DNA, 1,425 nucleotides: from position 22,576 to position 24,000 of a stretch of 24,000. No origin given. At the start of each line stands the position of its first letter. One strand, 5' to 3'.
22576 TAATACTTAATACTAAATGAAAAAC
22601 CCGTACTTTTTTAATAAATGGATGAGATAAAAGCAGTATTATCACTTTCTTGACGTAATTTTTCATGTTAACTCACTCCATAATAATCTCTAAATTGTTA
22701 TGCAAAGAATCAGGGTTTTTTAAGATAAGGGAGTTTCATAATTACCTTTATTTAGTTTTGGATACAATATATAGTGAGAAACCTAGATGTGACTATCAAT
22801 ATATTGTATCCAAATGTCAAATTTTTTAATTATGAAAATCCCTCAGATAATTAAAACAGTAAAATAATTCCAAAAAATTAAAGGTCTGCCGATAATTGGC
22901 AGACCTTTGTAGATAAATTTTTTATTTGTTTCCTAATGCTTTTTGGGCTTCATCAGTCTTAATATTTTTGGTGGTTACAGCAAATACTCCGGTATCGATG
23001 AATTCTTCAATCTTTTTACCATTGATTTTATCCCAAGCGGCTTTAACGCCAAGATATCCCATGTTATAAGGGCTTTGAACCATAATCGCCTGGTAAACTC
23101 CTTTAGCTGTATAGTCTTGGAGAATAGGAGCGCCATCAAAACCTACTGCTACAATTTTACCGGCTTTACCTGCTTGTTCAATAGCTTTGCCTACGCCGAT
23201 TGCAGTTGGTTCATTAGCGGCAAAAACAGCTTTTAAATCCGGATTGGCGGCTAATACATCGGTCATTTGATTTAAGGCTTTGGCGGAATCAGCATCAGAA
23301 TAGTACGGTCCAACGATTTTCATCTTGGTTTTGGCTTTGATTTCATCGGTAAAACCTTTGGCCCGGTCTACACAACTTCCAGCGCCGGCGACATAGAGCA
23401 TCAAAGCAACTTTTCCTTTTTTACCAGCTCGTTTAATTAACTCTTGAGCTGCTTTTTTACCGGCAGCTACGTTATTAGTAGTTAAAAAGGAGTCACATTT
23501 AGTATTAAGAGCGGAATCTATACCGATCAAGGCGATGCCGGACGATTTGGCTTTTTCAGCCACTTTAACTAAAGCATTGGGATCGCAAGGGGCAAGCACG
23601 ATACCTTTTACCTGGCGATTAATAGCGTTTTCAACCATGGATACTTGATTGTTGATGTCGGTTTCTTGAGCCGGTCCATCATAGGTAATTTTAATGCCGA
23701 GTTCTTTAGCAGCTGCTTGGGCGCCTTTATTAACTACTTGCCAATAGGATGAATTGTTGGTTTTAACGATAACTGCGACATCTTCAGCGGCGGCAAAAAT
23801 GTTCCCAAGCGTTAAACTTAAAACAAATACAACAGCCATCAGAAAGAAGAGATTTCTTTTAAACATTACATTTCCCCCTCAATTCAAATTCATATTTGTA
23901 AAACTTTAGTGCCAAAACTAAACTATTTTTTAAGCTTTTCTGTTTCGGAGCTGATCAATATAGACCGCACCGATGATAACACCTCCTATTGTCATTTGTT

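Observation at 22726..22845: A ~120-nt nested-palindrome intergenic element, present twice and better conserved than the paralogous genes it follows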

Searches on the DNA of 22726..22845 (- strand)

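Call 44: search_dna_similar(query=window:22726-22845:-, collection=plasmids, mode=distant, max_evalue=1, max_rows=10)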
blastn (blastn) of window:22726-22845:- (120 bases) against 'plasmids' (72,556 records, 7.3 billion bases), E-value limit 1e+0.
Records with a match: 2; places in all: 2; records where one place covers at least 80% of the query: 0.
Best place of each record, by identity: 80-90% 2.
By first word of the organism name: Ligilactobacillus 1; Sebaldella 1.
By predicted mobility (MOB-suite, as given by PLSDB): mobilizable 1; non-mobilizable 1.
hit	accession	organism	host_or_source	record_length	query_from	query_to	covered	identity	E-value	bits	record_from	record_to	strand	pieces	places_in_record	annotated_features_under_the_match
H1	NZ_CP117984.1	Ligilactobacillus salivarius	cell culture,raw chicken meat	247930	61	95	29%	88.9%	3e-2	45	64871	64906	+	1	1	none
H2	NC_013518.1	Sebaldella termitidis ATCC 33386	-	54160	14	45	27%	87.5%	3e-1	41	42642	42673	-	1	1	none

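Call 45: search_dna_similar(query=window:22726-22845:-, collection=phages, mode=distant, max_evalue=1, max_rows=10)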
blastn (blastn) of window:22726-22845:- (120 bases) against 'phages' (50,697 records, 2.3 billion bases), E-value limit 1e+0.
Records with a match: 4; places in all: 4; records where one place covers at least 80% of the query: 0.
Best place of each record, by identity: 95-99% 1; 80-90% 3.
By first word of the organism name: Listeria 2; uncultured 1; Bacteriophage 1.
By host as written in the record: - 2; Listeria monocytogenes 2.
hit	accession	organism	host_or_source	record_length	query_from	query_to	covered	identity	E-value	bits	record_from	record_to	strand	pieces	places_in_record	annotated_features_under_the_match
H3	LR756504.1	uncultured phage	metagenomic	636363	19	52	28%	85.3%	3e-1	40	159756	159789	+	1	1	record has no annotation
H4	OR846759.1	Listeria phage LM 4-11-1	Listeria monocytogenes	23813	83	114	27%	87.5%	1e-1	41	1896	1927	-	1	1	record has no annotation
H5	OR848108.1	Listeria phage LM 4-14-1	Listeria monocytogenes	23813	83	114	27%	87.5%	1e-1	41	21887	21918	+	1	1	record has no annotation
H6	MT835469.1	Bacteriophage sp.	human fecal samples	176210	82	106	21%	96.0%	1e-1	42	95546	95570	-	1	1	record has no annotation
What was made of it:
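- Tried and rejected: Only matches of at most 36 nt (query spans 25-35 nt) with E of 0.03 or higher (calls 44, 45).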

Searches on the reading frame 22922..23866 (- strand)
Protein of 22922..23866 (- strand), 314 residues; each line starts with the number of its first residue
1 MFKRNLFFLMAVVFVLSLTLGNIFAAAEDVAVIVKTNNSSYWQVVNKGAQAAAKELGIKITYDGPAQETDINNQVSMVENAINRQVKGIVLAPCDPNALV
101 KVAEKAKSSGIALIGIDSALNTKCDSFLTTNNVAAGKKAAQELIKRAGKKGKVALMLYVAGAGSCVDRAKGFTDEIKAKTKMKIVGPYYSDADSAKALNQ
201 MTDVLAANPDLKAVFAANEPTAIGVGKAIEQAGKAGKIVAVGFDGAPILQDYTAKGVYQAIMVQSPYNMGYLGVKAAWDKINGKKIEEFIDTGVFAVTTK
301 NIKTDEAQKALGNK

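Call 7: search_protein_families(library=pfam, proteins=[window:22922-23866:-])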
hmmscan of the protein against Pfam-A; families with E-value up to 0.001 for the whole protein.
window:22922-23866:- (314 aa): 3 families
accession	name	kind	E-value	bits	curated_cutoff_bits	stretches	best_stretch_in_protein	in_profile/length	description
PF13407.12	Peripla_BP_4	-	1.6e-64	218.4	35.1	1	30-285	1-258/258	Periplasmic binding protein domain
PF00532.27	Peripla_BP_1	-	1.5e-19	71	22.2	1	29-276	3-253/281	Periplasmic binding proteins and sugar binding domain of LacI family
PF13377.12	Peripla_BP_3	-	5.1e-07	30.4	26.5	1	166-286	27-150/167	Periplasmic binding protein-like domain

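Call 25: find_encoding_contigs(protein=window:22922-23866:-, flank=10000, max_places=10)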
Protein window:22922-23866:- (314 aa): 4 contigs read that carry it; 2 places shown.
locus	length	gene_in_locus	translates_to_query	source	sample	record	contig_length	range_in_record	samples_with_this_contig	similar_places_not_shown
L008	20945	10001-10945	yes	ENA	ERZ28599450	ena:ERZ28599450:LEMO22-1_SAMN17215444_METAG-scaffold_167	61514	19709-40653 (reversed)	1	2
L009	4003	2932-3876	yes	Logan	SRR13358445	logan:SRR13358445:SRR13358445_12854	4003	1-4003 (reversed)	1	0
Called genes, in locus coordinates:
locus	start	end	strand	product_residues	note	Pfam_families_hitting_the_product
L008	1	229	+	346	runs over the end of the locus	PF08240:ADH_N, PF00107:ADH_zinc_N, PF13602:ADH_zinc_N_2 (weak)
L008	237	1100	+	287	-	PF01116:F_bP_aldolase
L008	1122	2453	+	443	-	PF08013:GatZ_KbaZ-like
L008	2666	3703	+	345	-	PF00248:Aldo_ket_red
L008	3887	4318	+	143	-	PF05025:RbsD_FucU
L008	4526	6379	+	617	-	PF00005:ABC_tran, PF01590:GAF, PF13185:GAF_2, PF13492:GAF_3, PF07536:HWE_HK (weak), PF07568:HisKA_2, PF02518:HATPase_c, PF13581:HATPase_c_2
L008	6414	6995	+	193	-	PF00072:Response_reg, PF03861:ANTAR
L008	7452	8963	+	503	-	PF00005:ABC_tran, PF09818:ABC_ATPase (faint), PF13304:AAA_21 (faint), PF00005:ABC_tran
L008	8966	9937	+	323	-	PF02653:BPD_transp_2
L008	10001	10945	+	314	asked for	PF00532:Peripla_BP_1, PF13377:Peripla_BP_3 (faint), PF13407:Peripla_BP_4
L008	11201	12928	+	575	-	PF00015:MCPsignal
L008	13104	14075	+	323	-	PF02653:BPD_transp_2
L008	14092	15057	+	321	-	PF00532:Peripla_BP_1, PF13407:Peripla_BP_4, PF13377:Peripla_BP_3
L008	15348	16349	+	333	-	PF00356:LacI, PF00532:Peripla_BP_1, PF13407:Peripla_BP_4, PF13377:Peripla_BP_3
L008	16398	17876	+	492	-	PF00370:FGGY_N, PF02782:FGGY_C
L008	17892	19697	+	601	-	PF07881:Fucose_iso_N1, PF07882:Fucose_iso_N2, PF02952:Fucose_iso_C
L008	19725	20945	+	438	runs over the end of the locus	PF00596:Aldolase_II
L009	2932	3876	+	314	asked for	PF00532:Peripla_BP_1, PF13377:Peripla_BP_3 (faint), PF13407:Peripla_BP_4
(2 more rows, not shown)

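Call 59: find_homologous_proteins(query=L008:237-1100:+, max_evalue=1e-120)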
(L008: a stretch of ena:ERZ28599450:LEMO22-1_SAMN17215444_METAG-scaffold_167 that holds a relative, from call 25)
Query L008:237-1100:+ (287 aa): 262 proteins with E <= 1e-120 among 8000 candidates; the best 120 are listed.
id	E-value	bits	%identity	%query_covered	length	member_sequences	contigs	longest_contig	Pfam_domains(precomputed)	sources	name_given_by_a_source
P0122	5.5e-167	572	92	99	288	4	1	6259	PF01116.27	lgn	-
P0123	7.1e-164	562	90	99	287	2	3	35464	PF01116.27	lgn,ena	-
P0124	2.8e-163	560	90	99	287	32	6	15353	PF01116.27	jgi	jgi:tagatose bisphosphate family class II aldolase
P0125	9.3e-160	548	87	100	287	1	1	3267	PF01116.27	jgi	jgi:tagatose bisphosphate family class II aldolase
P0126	5.9e-159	546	87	99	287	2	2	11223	PF01116.27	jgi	jgi:tagatose bisphosphate family class II aldolase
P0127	1.0e-157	542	85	100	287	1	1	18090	PF01116.27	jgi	jgi:tagatose bisphosphate family class II aldolase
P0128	2.8e-157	540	86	99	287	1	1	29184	PF01116.27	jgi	jgi:tagatose bisphosphate family class II aldolase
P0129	3.5e-154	530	91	93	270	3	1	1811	PF01116.27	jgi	jgi:tagatose bisphosphate family class II aldolase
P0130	8.6e-154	529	85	100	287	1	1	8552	PF01116.27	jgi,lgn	jgi:fructose-1,6-bisphosphate aldolase, class II, various bacterial and amitochondriate protist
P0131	9.0e-154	529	83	100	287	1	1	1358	PF01116.27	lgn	-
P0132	1.4e-152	525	83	100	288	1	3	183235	PF01116.27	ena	-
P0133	1.4e-149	515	80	100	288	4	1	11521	PF01116.27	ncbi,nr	ncbi:MAG TPA: tagatose-bisphosphate aldolase subunit GatY [Bacillota bacterium]|nr:tagatose-bisphosp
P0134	8.5e-149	513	81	99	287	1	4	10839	PF01116.27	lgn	-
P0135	1.1e-148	512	81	100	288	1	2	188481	PF01116.27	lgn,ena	-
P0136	1.1e-148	512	81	100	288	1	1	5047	PF01116.27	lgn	-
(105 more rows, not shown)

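Call 61: list_cluster_members(proteins=[L008:237-1100:+])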
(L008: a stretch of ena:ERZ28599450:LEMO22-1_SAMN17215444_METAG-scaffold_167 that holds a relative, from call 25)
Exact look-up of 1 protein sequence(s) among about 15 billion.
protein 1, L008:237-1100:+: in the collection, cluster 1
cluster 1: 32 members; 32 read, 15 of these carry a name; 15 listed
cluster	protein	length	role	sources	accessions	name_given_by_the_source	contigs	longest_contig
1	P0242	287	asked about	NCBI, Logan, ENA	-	-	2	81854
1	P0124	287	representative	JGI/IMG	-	tagatose bisphosphate family class II aldolase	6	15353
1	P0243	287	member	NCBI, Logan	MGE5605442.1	MAG: class II fructose-1,6-bisphosphate aldolase [Bacteroidota bacterium]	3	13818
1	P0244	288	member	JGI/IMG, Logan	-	tagatose bisphosphate family class II aldolase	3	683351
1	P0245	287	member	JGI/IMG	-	tagatose bisphosphate family class II aldolase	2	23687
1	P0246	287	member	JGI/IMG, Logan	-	tagatose bisphosphate family class II aldolase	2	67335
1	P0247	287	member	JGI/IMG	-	tagatose bisphosphate family class II aldolase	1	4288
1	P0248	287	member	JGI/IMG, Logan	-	tagatose bisphosphate family class II aldolase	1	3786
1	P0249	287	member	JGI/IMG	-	tagatose bisphosphate family class II aldolase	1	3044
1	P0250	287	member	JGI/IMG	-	tagatose bisphosphate family class II aldolase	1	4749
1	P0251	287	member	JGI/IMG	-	tagatose bisphosphate family class II aldolase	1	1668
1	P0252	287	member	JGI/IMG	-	tagatose bisphosphate family class II aldolase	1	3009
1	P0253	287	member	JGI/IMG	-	tagatose bisphosphate family class II aldolase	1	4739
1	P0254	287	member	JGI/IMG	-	tagatose bisphosphate family class II aldolase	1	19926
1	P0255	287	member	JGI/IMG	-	tagatose bisphosphate family class II aldolase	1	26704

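Call 62: find_encoding_contigs(protein=P0242, flank=10000, max_places=3)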
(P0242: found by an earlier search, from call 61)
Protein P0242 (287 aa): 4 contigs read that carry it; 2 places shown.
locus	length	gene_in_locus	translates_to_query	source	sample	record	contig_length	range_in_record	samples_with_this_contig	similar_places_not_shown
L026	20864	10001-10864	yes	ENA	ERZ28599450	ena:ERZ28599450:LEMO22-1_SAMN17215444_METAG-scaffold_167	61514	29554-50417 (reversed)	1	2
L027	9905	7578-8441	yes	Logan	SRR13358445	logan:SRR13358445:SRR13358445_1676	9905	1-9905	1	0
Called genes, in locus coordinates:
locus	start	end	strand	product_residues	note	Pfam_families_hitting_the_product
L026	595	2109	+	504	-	PF00464:SHMT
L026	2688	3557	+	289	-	PF01634:HisG, PF08029:HisG_C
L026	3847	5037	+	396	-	PF01321:Creatinase_N, PF00557:Peptidase_M24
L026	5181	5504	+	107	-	PF12089:DUF3566 (weak)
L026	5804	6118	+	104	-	PF00085:Thioredoxin, PF14595:Thioredoxin_9 (weak), PF13098:Thioredoxin_2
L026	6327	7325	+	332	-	PF00356:LacI, PF00532:Peripla_BP_1, PF13407:Peripla_BP_4, PF13377:Peripla_BP_3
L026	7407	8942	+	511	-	PF00370:FGGY_N, PF02782:FGGY_C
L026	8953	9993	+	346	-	PF08240:ADH_N, PF00107:ADH_zinc_N, PF13602:ADH_zinc_N_2 (weak)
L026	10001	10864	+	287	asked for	PF01116:F_bP_aldolase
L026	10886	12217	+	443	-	PF08013:GatZ_KbaZ-like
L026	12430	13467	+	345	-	PF00248:Aldo_ket_red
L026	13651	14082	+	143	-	PF05025:RbsD_FucU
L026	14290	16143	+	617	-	PF00005:ABC_tran, PF01590:GAF, PF13185:GAF_2, PF13492:GAF_3, PF07536:HWE_HK (weak), PF07568:HisKA_2, PF02518:HATPase_c, PF13581:HATPase_c_2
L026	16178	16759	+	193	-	PF00072:Response_reg, PF03861:ANTAR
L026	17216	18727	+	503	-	PF00005:ABC_tran, PF09818:ABC_ATPase (faint), PF13304:AAA_21 (faint), PF00005:ABC_tran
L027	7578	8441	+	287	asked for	PF01116:F_bP_aldolase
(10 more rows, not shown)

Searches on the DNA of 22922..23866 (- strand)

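Call 66: search_rna_families(source=L026, threshold=gathering)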
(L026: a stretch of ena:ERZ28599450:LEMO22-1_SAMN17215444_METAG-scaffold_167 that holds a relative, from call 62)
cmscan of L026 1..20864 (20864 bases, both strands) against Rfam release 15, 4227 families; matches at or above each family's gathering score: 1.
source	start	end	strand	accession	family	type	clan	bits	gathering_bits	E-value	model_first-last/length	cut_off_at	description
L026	381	470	+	RF00504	Glycine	Cis-reg; riboswitch;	CL00125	67.3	32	2.6e-12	1-94/94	no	Glycine riboswitch aptamer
